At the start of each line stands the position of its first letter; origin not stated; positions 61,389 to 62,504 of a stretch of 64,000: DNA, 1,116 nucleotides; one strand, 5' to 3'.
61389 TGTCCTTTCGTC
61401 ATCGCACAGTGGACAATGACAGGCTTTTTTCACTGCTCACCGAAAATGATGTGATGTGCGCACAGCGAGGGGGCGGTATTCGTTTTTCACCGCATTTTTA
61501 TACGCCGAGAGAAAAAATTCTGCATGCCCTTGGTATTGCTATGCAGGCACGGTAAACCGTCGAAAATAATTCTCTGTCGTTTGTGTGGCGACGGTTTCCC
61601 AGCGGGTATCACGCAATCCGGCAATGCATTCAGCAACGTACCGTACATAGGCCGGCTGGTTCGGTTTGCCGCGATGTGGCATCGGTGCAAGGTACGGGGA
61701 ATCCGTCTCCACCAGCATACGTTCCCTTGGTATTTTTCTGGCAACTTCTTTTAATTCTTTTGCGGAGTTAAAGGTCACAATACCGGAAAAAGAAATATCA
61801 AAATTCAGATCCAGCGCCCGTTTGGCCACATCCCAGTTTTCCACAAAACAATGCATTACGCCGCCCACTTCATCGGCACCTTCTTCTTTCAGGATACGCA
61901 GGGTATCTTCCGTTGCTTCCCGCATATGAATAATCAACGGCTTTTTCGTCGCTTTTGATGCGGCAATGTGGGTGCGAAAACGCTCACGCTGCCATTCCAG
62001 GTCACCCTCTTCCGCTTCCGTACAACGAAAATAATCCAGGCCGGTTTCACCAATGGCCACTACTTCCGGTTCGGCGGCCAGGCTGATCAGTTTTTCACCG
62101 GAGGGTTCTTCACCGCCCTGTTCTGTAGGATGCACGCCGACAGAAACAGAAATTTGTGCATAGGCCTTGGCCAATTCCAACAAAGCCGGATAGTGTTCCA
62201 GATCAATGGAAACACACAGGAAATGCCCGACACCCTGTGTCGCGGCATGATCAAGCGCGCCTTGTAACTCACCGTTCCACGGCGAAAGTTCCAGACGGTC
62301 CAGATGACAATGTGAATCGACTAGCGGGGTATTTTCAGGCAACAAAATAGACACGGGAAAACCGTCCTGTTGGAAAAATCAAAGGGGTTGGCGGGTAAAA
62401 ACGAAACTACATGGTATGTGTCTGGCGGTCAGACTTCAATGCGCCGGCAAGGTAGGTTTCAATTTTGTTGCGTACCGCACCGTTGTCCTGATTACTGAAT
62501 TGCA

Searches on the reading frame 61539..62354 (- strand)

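Call 16: search_protein_families(library=pfam, proteins=[window:61539-62354:-], max_evalue=0.001)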
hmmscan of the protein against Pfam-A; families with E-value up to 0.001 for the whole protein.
window:61539-62354:- (271 aa): 1 family
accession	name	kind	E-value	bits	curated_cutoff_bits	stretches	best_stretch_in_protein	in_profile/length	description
PF01026.27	TatD_DNase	-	8.6e-77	258.4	27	1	12-267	1-252/253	TatD related DNase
